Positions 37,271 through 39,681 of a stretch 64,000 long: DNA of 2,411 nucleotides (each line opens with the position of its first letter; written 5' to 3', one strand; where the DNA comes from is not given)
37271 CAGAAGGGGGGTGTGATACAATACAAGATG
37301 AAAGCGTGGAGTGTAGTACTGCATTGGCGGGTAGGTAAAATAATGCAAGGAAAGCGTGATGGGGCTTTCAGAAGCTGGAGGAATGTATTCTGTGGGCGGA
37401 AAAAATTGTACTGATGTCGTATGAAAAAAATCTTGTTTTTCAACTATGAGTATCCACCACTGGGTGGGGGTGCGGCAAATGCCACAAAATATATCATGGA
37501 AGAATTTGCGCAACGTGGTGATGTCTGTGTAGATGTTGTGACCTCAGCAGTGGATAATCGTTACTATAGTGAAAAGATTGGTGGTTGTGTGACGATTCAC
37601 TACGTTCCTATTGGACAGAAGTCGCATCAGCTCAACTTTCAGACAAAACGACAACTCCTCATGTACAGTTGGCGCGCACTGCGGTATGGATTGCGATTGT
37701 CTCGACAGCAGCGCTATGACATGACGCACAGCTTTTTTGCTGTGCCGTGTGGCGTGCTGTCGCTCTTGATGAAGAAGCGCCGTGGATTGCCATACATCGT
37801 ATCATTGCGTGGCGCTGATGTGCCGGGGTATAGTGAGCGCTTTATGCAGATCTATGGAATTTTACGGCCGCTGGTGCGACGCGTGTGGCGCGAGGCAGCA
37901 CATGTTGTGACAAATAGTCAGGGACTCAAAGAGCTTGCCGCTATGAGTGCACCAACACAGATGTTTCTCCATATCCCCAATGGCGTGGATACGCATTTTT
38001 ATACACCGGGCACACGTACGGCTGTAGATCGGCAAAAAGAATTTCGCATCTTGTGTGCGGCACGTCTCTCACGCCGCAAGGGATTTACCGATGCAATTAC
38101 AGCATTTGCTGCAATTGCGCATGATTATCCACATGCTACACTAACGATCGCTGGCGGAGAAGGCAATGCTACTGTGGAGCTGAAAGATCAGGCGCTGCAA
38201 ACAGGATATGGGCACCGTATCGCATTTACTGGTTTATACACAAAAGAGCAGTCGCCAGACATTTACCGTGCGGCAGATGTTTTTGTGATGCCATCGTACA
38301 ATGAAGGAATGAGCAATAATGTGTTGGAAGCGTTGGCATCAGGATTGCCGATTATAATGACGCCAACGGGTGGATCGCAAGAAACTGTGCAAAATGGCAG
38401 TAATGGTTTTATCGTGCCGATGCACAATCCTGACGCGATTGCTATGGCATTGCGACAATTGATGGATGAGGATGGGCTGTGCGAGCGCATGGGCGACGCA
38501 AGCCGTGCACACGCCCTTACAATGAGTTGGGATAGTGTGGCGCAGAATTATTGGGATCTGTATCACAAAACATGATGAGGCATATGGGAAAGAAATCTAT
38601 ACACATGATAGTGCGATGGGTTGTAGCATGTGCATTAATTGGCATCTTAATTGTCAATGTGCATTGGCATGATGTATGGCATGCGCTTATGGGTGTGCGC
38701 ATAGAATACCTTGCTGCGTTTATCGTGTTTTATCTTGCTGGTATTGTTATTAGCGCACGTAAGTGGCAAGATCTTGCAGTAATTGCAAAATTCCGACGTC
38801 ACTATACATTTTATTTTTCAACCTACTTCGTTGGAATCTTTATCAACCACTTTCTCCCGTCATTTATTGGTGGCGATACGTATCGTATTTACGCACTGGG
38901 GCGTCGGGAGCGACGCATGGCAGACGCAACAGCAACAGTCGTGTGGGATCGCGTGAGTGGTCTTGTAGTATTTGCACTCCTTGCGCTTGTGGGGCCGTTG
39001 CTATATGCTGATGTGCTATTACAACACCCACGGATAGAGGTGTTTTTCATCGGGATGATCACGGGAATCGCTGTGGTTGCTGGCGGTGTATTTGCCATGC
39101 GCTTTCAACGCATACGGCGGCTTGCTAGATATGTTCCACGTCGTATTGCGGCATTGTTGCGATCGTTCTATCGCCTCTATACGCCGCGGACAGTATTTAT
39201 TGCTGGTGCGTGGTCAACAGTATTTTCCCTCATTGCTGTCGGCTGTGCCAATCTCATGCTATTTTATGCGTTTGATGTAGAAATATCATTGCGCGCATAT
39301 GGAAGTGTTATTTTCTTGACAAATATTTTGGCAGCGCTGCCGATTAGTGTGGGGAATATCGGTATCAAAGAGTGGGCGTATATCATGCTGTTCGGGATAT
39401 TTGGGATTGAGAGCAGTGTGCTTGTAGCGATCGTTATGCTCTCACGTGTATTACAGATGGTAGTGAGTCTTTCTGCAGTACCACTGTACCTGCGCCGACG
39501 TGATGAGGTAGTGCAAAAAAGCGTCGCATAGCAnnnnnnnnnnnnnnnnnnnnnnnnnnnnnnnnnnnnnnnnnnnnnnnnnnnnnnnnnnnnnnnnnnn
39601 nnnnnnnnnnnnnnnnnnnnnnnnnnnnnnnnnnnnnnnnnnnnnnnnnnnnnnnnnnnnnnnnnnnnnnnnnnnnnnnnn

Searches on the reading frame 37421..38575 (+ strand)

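Call 13: search_protein_families(library=pfam, proteins=[window:37421-38575:+], max_evalue=0.00001)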
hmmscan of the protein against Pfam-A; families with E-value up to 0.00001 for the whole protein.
window:37421-38575:+ (384 aa): 6 families
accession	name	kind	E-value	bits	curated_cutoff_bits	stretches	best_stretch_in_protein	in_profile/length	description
PF00534.26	Glycos_transf_1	-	3.9e-37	127.9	26.4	1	205-363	13-171/172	Glycosyl transferases group 1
PF13692.12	Glyco_trans_1_4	-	4.8e-33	114.8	27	1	208-349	2-141/142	Glycosyl transferases group 1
PF13579.12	Glyco_trans_4_4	-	7.4e-15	56.1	29.7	1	16-188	1-158/158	Glycosyl transferase 4-like domain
PF13439.12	Glyco_transf_4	-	4e-13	50.2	28.5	1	16-192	2-169/170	Glycosyltransferase Family 4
PF20706.3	GT4-conflict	-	1.2e-12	48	26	1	171-374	163-382/385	Family 4 Glycosyltransferase in conflict systems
PF13524.12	Glyco_trans_1_2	-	8.9e-06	26.2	25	0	237-367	13-132/144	Glycosyl transferase-like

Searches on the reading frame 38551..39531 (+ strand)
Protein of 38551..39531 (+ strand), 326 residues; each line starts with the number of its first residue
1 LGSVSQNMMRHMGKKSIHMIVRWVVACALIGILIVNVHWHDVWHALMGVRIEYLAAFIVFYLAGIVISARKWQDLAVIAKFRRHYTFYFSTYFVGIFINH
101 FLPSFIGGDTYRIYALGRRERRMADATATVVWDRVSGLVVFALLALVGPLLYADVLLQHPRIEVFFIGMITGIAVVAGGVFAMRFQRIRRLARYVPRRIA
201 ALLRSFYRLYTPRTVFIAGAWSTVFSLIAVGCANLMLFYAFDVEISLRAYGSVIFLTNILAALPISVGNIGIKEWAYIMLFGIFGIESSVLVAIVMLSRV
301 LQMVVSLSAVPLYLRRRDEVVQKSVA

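Call 50: search_protein_families(library=ncbifam, proteins=[window:38551-39531:+], max_evalue=0.001)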
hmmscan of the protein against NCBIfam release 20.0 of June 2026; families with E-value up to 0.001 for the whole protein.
window:38551-39531:+ (326 aa): 2 families
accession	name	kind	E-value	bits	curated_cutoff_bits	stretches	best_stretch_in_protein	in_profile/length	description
TIGR00374.1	TIGR00374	subfamily_domain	4.1e-19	69.1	43.2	1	24-301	2-297/323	flippase-like domain-containing protein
TIGR03476.1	HpnL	subfamily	3.1e-07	30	195.65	1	19-309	5-310/318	putative membrane protein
